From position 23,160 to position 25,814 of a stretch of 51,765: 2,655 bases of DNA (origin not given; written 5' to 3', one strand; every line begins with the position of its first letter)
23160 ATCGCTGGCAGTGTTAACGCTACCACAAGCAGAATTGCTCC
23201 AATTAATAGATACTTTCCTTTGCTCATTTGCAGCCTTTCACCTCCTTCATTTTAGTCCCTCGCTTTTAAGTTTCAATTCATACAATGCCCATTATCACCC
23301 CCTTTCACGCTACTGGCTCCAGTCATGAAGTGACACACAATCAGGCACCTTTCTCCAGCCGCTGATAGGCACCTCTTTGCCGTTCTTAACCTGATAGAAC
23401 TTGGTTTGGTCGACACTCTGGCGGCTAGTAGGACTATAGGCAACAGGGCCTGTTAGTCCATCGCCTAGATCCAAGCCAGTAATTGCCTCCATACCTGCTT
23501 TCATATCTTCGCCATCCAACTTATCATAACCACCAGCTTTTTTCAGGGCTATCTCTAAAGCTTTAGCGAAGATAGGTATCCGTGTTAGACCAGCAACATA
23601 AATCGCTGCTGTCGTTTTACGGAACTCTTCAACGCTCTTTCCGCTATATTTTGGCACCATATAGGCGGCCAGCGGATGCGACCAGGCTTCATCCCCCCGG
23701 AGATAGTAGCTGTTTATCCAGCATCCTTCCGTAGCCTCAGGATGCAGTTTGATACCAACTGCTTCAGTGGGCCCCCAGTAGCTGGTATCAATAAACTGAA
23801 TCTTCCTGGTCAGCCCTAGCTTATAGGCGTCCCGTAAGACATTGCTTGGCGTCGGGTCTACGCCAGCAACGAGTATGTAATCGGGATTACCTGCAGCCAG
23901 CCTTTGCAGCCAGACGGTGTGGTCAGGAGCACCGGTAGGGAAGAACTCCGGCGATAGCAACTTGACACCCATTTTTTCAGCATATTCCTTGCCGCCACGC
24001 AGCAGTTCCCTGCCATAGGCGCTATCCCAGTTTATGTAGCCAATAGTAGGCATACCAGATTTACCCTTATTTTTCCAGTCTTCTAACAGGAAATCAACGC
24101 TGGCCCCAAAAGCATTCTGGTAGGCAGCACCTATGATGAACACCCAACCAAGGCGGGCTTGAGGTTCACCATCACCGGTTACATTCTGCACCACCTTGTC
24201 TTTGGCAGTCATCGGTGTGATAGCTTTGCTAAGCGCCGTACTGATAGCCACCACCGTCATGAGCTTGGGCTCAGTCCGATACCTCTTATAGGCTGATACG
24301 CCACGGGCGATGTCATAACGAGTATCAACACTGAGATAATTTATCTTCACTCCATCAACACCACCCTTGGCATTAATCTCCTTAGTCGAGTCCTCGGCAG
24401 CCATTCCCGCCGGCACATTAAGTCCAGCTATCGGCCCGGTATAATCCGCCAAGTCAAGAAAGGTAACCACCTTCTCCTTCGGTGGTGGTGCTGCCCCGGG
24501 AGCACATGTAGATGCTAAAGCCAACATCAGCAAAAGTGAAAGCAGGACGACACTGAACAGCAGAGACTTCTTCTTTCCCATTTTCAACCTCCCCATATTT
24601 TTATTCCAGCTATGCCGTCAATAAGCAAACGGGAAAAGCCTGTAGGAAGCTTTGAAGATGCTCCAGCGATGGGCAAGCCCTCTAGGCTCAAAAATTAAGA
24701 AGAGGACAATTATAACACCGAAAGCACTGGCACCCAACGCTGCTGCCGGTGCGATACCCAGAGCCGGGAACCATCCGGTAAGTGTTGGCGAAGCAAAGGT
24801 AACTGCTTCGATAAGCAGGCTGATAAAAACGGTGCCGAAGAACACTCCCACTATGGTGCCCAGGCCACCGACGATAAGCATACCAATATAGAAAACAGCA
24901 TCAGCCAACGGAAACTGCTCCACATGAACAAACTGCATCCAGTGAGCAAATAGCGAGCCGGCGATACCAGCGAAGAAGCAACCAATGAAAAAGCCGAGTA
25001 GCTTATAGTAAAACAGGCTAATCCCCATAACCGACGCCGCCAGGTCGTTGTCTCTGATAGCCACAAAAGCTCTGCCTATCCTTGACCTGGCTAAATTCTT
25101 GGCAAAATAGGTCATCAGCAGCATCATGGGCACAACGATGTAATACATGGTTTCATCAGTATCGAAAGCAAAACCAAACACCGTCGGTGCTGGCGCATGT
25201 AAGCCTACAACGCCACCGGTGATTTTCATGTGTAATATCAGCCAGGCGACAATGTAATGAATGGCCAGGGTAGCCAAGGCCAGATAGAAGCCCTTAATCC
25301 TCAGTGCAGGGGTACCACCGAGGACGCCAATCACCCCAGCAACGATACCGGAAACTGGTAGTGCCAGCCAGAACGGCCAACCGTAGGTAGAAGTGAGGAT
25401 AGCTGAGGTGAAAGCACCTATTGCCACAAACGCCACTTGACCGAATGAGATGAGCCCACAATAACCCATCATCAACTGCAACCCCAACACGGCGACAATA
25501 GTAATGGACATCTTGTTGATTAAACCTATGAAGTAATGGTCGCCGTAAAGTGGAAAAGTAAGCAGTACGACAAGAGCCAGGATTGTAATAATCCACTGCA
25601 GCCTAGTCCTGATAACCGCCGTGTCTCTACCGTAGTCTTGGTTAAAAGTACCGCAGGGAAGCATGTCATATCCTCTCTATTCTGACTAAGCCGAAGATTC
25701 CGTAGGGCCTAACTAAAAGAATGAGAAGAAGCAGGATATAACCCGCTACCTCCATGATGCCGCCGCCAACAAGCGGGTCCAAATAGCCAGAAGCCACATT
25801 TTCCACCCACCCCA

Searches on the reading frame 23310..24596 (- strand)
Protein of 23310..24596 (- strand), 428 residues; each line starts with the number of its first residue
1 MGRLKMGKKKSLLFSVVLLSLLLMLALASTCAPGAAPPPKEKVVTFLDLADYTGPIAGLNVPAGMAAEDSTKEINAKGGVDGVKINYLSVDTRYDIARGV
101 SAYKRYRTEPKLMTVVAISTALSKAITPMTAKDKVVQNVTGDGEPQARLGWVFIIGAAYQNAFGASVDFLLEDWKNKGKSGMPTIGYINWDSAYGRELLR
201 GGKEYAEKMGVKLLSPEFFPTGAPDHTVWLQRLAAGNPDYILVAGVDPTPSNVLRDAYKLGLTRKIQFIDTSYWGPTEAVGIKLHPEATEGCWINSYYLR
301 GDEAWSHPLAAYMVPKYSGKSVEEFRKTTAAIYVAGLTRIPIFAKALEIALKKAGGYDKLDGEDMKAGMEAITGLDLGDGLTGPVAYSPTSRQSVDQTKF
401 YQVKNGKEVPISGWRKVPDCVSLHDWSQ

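Call 10: search_protein_families(library=pfam, proteins=[window:23310-24596:-], max_evalue=0.00001)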
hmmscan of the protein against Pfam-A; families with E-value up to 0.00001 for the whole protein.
window:23310-24596:- (428 aa): 1 family
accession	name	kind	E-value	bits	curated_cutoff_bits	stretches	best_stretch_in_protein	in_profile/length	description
PF13458.12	Peripla_BP_6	-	2.8e-38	132.9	31.7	1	49-406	7-342/343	Periplasmic binding protein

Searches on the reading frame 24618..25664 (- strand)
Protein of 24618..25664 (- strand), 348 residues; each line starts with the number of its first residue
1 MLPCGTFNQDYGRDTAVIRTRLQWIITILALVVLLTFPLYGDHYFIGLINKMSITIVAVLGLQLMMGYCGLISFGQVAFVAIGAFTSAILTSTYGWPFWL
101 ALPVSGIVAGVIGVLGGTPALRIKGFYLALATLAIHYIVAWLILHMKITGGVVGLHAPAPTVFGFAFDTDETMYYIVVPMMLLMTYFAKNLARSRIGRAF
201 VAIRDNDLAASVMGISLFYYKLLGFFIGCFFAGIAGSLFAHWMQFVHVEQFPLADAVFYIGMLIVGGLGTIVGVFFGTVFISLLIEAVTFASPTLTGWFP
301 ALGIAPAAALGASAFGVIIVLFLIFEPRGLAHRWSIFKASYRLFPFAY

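Call 10: search_protein_families(library=pfam, proteins=[window:24618-25664:-], max_evalue=0.00001)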
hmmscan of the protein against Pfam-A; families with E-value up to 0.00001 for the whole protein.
window:24618-25664:- (348 aa): 1 family
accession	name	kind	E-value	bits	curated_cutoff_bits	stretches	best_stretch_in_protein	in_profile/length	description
PF02653.21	BPD_transp_2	-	3.9e-35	121.7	26.8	1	46-292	3-250/269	Branched-chain amino acid transport system / permease component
